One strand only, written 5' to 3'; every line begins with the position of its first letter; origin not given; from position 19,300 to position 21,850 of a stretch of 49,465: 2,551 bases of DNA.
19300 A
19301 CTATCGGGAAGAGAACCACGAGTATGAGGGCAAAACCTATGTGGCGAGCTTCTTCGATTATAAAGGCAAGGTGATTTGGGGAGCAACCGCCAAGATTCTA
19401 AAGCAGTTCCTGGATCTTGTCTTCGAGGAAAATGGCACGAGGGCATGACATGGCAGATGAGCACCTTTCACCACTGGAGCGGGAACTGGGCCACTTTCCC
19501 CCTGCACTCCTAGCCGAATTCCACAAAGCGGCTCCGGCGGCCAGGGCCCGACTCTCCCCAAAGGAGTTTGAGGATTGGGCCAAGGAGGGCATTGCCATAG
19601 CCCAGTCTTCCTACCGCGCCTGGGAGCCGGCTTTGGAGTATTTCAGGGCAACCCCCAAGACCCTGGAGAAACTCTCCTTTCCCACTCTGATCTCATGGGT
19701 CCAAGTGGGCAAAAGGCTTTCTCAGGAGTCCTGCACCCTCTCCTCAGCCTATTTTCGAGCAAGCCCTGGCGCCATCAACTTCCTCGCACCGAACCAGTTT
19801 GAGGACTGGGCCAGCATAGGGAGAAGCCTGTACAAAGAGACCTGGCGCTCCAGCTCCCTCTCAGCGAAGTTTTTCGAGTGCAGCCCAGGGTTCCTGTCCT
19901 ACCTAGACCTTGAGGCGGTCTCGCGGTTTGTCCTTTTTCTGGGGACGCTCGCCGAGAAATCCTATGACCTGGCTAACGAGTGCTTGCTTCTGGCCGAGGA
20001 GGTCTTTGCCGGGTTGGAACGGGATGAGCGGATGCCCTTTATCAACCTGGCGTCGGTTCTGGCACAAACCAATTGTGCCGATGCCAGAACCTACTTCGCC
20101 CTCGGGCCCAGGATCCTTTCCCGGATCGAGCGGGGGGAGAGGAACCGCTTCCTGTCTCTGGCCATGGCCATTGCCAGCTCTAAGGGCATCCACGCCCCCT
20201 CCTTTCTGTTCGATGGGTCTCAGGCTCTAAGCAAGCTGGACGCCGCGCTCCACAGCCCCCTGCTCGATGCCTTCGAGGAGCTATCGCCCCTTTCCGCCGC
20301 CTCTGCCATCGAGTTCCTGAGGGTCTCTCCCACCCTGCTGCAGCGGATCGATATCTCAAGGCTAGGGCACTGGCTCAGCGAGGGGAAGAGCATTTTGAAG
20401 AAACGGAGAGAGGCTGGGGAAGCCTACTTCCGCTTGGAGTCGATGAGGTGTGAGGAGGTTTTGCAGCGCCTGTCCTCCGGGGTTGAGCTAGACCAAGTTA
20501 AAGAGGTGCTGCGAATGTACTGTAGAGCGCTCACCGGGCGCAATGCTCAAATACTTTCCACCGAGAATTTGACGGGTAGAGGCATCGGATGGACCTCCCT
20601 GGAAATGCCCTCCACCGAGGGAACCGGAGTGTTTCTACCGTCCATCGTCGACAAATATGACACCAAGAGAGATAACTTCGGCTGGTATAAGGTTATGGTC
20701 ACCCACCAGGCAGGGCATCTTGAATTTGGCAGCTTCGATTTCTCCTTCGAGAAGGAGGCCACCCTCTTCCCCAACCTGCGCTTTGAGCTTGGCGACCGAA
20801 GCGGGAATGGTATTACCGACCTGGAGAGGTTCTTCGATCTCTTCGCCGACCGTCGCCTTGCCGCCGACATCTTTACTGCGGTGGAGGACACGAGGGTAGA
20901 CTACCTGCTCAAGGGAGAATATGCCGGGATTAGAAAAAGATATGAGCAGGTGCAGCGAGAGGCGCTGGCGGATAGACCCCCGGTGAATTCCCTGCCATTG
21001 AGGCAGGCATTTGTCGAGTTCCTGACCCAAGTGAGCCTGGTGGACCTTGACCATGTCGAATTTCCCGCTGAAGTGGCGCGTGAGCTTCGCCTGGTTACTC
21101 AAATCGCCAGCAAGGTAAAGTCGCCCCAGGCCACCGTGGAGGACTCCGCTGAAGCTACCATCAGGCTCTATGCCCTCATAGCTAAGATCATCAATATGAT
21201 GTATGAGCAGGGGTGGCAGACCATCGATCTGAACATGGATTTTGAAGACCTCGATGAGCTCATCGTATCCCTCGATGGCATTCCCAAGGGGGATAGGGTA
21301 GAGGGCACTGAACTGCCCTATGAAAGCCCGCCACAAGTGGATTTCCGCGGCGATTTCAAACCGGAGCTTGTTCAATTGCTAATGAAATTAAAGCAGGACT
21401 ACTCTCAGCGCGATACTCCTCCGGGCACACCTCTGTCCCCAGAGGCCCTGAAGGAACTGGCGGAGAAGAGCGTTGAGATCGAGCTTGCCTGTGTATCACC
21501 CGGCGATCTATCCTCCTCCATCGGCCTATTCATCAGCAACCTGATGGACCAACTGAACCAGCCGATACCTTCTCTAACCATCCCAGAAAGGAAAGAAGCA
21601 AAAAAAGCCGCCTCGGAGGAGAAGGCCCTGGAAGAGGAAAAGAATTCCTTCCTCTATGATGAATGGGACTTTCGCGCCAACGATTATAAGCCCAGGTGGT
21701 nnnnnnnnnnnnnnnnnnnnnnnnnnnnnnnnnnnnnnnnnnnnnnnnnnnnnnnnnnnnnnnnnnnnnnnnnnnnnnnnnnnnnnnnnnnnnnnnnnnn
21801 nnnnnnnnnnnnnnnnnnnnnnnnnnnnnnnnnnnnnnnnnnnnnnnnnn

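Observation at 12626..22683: Nine co-directional, translationally coupled genes form a ~10-kb CoA-centred operon that matches no standard pathway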

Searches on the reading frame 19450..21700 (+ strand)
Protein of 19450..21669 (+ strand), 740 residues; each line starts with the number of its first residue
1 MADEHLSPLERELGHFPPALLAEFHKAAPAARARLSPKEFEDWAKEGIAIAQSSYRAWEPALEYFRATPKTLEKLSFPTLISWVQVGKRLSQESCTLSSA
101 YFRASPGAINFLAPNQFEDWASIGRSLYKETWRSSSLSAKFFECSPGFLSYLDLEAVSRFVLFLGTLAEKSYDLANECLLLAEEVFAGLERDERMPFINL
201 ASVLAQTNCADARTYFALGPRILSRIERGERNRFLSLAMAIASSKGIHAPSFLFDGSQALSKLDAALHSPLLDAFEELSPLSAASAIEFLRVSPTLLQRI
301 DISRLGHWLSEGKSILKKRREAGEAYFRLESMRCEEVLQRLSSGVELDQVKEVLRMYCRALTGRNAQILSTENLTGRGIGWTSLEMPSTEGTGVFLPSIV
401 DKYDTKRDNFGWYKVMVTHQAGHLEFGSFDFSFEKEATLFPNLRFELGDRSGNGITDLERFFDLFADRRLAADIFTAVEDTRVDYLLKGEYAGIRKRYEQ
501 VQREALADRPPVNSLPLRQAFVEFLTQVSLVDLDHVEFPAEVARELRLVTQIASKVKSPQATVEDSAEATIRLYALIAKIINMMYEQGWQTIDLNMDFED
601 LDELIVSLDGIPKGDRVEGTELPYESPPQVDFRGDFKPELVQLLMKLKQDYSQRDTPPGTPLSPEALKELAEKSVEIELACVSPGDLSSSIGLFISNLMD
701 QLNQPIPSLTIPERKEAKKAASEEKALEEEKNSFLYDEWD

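Call 34: search_protein_families(library=pfam, proteins=[window:19450-21700:+], max_evalue=0.1)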
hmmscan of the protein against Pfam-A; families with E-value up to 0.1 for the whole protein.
window:19450-21700:+ (750 aa): 0 families
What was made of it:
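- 19450..20469 (+): D residues 1-340: alpha-solenoid of about 37-40-residue two-helix repeats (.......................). No Pfam match (call 34).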

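Call 55: search_protein_representatives(protein=window:19450-21669:+)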
Query: 740 residues. Proteins with E-value up to 0.001 (for the whole library): 1250; up to 1e-10: 733; up to 1e-30: 237. The best 150 are listed.
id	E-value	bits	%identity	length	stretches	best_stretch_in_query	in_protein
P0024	2.6e-252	855.6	53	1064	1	3-740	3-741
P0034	6.3e-210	715.5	50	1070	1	3-740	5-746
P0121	3.8e-172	590.6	43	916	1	8-740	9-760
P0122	3.5e-164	564.3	43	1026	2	12-590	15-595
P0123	1.5e-146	506.0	45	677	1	9-593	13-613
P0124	2.5e-146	505.3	40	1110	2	11-450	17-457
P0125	1.1e-145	503.1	38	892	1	5-740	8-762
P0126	1.9e-144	499.1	39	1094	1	9-740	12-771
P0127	1.1e-141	489.9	41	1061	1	6-740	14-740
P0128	1.6e-141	489.4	40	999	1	6-628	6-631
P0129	1.8e-139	482.6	38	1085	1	12-740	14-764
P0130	2.6e-134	465.6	40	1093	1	10-740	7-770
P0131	9.6e-134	463.7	44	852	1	161-740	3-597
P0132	2.1e-130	452.6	38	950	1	3-740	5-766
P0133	6.0e-130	451.1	39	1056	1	7-678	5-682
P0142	7.2e-109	381.5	30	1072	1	10-740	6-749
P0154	2.1e-91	323.7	30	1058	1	18-740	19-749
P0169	1.7e-77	277.7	44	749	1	344-740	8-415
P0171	3.8e-76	273.3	45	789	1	335-740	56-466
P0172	2.1e-75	270.9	30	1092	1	20-740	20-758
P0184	1.2e-68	248.5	25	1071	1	31-740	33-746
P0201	1.4e-58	215.2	42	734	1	346-680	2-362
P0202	2.6e-58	214.4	28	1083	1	59-740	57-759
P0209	3.4e-55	204.0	27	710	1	5-674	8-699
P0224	2.5e-49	184.6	28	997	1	75-582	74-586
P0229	8.5e-48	179.6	35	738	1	342-740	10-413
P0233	7.2e-47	176.5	38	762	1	342-654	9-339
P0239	7.7e-46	173.1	28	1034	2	14-529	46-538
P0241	1.3e-45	172.4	30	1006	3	204-677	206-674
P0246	1.8e-44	168.6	29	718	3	212-665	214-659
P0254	1.3e-42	162.5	29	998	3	210-581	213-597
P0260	7.0e-42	160.0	28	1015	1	13-740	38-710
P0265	1.5e-41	158.9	30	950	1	59-587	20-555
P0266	4.0e-41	157.5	30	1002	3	220-575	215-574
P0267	4.2e-41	157.5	27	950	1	109-697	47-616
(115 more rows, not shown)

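Call 56: list_cluster_members(proteins=[P0169, P0171, P0201, P0229, P0233, P0184, P0142, P0154, P0172, P0202])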
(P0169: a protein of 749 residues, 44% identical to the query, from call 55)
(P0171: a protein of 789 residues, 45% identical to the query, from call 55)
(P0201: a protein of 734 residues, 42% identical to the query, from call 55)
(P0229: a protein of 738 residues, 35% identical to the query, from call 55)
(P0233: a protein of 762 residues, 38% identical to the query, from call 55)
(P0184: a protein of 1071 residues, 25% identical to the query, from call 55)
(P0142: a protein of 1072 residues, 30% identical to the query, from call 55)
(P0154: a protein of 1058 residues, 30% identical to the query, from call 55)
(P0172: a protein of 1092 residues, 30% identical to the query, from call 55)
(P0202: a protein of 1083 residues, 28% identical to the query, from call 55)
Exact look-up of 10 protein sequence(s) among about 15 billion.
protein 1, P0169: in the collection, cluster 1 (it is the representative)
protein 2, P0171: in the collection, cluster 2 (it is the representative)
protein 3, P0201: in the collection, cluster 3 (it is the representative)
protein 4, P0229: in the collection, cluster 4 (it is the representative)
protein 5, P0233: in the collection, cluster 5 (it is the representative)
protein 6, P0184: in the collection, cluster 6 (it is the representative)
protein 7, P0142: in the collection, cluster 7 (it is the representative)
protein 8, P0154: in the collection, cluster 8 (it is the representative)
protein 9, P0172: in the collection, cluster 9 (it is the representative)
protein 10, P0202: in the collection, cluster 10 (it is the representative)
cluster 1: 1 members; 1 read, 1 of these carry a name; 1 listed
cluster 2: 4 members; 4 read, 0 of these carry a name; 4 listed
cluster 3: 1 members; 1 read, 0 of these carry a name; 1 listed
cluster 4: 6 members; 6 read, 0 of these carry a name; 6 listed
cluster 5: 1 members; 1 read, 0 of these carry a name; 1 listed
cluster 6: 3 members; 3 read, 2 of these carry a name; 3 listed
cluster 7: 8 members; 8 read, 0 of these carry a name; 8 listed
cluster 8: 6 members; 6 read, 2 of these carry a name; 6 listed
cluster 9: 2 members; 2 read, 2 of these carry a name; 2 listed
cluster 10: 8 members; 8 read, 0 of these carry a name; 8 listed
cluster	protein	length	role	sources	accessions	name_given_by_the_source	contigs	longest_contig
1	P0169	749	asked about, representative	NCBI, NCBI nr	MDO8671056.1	MAG: hypothetical protein Q7O66_06450 [Dehalococcoidia bacterium] | hypothetical protein [Dehalococcoidia bacterium]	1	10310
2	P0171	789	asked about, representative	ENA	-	-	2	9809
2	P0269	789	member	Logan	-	-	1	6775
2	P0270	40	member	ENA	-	-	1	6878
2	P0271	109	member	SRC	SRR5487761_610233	-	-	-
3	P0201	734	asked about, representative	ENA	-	-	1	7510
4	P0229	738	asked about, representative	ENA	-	-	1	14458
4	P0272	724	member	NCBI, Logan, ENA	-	-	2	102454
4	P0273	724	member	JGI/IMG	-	-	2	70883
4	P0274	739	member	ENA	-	-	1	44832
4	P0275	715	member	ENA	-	-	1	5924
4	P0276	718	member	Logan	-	-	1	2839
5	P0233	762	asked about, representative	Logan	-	-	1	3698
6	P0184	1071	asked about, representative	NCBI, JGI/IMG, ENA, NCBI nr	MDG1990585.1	MAG: hypothetical protein P8J51_04880 [Dehalococcoidia bacterium] | hypothetical protein [Dehalococcoidia bacterium]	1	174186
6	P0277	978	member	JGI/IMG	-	hypothetical protein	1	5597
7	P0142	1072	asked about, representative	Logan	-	-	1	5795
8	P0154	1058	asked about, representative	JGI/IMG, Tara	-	strand:- start:80533 stop:83709 length:3177 start_codon:yes stop_codon:yes ...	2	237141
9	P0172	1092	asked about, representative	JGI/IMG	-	nitric oxide reductase NorD protein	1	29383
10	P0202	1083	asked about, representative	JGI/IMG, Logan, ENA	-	-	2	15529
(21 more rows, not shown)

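Call 57: find_encoding_contigs(protein=P0184, flank=8000, max_places=1)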
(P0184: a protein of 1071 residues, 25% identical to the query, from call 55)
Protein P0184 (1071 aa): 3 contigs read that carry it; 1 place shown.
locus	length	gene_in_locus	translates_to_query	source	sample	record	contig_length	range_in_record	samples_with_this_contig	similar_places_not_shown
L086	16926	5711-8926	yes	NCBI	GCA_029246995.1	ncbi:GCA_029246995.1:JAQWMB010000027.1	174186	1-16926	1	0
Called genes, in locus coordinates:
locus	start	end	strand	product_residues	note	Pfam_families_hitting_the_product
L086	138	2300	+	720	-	PF02665:Nitrate_red_gam (weak), PF13534:Fer4_17 (faint), PF00037:Fer4 (faint), PF12797:Fer4_2 (weak), PF13183:Fer4_8, PF13187:Fer4_9, PF13237:Fer4_10, PF02754:CCG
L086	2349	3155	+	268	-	PF01012:ETF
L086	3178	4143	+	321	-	PF01012:ETF, PF00766:ETF_alpha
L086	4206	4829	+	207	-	PF01121:CoaE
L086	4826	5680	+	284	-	PF07728:AAA_5, PF08406:CbbQ_C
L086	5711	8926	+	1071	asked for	PF00092:VWA (weak)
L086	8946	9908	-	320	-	PF23023:Anti-Pycsar_Apyc1 (weak), PF00753:Lactamase_B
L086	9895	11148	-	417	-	PF00994:MoCF_biosynth, PF18146:CinA_KH, PF02464:CinA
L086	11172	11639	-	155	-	-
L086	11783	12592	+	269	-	PF01177:Asp_Glu_race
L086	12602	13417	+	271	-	PF00215:OMPdecase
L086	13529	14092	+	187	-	PF02577:BFN_dom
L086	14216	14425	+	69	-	PF09527:ATPase_gene1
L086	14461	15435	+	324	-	PF00119:ATP-synt_A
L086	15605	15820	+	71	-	PF00137:ATP-synt_C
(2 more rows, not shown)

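Call 58: find_encoding_contigs(protein=P0154, flank=8000, max_places=1)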
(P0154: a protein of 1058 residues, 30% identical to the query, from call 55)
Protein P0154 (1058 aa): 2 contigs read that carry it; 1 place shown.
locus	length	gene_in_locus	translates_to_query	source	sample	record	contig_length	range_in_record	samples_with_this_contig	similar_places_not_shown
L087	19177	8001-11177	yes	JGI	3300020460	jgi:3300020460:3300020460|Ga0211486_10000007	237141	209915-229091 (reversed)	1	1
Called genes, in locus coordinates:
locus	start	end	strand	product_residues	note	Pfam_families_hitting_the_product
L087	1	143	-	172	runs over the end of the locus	-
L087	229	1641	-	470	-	PF00206:Lyase_1, PF10415:FumaraseC_C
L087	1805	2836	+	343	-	PF00155:Aminotran_1_2, PF01212:Beta_elim_lyase, PF01041:DegT_DnrJ_EryC1 (faint), PF00266:Aminotran_5 (faint)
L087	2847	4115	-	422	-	PF05496:RuvB_N, PF00158:Sigma54_activat (faint), PF20720:nSTAND3 (weak), PF13173:AAA_14 (weak), PF00004:AAA, PF07728:AAA_5 (weak), PF16193:AAA_assoc_2, PF12002:MgsA_C, +1 more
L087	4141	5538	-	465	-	PF03841:SelA, PF01041:DegT_DnrJ_EryC1 (weak)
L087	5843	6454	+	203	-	PF01121:CoaE, PF13238:AAA_18 (weak)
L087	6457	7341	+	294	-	PF07728:AAA_5, PF08406:CbbQ_C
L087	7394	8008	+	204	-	PF00293:NUDIX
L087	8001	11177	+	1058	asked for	-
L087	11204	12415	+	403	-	PF01969:Ni_insertion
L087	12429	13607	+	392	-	PF00266:Aminotran_5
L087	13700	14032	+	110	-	PF00085:Thioredoxin, PF13098:Thioredoxin_2, PF13905:Thioredoxin_8 (faint)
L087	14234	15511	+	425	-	PF00465:Fe-ADH, PF13685:Fe-ADH_2, PF25137:ADH_Fe_C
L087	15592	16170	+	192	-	-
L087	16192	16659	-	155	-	PF01878:EVE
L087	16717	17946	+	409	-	PF01042:Ribonuc_L-PSP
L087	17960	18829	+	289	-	PF01261:AP_endonuc_2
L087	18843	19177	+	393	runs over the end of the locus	-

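Call 77: search_protein_families(library=ncbifam, proteins=[L087:7394-8008:+], max_evalue=0.001)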
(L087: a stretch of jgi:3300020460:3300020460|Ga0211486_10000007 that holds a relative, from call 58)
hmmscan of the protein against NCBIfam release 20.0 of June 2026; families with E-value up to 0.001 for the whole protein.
L087:7394-8008:+ (204 aa): 4 families
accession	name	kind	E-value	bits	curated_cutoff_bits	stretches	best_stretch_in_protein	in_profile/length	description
NF007980.0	PRK10707.1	equivalog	1.2e-24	87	134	1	37-191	32-184/192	CoA pyrophosphatase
TIGR00586.1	mutt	equivalog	6.4e-05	23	97.9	1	46-107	13-72/129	8-oxo-dGTP diphosphatase MutT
NF011922.0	PRK15393.1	equivalog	0.00039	20.1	152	1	64-144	64-142/182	NUDIX hydrolase YfcD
NF008736.0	PRK11762.1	equivalog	0.00075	19.1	169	1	37-119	48-129/186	ADP compounds hydrolase NudE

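Call 94: list_cluster_members(proteins=[P0209, P0246, P0224, P0239, P0260, P0267, P0254, P0241, P0266, P0265])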
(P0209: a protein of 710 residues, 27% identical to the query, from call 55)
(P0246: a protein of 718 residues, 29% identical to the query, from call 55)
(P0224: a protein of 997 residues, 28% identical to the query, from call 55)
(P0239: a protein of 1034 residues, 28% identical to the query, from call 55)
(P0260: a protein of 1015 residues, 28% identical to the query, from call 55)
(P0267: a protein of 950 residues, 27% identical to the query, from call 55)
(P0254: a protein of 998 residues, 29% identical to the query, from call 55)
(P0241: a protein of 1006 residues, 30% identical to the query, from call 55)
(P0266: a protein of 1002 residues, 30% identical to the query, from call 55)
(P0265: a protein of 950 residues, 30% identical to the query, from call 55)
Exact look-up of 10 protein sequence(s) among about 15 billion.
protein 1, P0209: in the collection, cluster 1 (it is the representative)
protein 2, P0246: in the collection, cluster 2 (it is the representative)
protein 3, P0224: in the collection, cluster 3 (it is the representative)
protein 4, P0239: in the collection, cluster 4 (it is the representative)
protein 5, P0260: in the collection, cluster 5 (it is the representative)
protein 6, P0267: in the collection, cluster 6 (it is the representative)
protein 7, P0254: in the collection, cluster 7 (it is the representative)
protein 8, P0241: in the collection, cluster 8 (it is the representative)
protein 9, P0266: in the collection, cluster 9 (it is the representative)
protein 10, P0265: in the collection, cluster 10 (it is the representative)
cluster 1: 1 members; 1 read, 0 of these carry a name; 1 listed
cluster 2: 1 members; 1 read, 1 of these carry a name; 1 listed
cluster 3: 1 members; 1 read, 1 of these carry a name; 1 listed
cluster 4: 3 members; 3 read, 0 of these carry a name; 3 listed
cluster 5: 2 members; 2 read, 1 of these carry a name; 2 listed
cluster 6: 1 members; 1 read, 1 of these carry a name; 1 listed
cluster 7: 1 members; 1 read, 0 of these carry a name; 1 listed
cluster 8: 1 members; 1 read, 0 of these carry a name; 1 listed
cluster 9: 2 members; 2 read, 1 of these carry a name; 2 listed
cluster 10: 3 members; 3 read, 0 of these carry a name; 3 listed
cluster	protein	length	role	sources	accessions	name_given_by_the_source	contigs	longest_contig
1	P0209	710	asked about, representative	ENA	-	-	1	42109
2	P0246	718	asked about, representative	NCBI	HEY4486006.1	MAG TPA: hypothetical protein VI702_06800, partial [Nitrospiria bacterium]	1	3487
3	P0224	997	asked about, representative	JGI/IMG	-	nitric oxide reductase NorD protein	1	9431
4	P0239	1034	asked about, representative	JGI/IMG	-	-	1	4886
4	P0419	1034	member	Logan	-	-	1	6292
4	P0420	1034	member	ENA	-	-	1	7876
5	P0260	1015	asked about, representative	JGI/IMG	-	nitric oxide reductase NorD protein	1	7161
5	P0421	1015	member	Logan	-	-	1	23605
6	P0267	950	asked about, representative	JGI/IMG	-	hypothetical protein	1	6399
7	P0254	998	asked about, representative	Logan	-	-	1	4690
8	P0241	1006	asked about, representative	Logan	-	-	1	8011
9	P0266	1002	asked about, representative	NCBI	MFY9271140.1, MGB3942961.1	MAG: VWA domain-containing protein [Candidatus Manganitrophaceae bacterium]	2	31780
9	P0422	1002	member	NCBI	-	-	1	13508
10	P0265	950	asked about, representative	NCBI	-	-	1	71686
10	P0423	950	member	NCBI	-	-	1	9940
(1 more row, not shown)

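Call 96: find_related_loci(query=A4, collection=metagenome_contigs, flank=10000)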
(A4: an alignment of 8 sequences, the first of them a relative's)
Query A4 (1002 aa) in metagenome_contigs; peptide patterns used: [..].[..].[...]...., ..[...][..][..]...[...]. (x = any residue, [..] = any of these).
600 stretches matched a pattern (row limit reached: there are more); 587 encode a relative of the query (tblastn E <= 1e-3); the best 80 are kept; 80 distinct loci.
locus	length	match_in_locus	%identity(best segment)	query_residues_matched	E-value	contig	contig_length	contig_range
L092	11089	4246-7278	54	1-1002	0e+0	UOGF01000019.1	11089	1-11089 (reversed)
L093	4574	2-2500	42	200-1001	0e+0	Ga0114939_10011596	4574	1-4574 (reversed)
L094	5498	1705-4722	34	1-1002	9e-171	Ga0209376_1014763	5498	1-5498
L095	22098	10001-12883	36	52-1002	4e-165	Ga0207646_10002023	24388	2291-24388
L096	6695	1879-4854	35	7-1002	6e-163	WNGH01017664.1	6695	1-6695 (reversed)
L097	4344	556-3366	35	77-1002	1e-165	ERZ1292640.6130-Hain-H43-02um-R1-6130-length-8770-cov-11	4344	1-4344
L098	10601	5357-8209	35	38-1001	6e-159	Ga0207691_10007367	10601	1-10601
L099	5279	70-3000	35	28-1001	2e-161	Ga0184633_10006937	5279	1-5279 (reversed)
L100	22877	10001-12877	33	48-1001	3e-158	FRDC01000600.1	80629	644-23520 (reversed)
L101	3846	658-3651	34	1-1002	8e-164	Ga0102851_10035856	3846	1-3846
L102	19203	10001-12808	35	78-1002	8e-156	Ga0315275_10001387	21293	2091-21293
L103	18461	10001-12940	35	30-1002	5e-161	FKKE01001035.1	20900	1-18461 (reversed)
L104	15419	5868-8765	34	48-1002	4e-159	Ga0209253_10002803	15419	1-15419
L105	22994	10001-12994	34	1-1002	2e-159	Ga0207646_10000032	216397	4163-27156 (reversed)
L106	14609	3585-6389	35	74-1001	1e-148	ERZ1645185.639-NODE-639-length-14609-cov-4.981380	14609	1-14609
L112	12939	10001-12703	30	51-1002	6e-115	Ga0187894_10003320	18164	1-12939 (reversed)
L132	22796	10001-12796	28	56-1000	7e-97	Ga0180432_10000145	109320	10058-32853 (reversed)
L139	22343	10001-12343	30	155-1002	7e-94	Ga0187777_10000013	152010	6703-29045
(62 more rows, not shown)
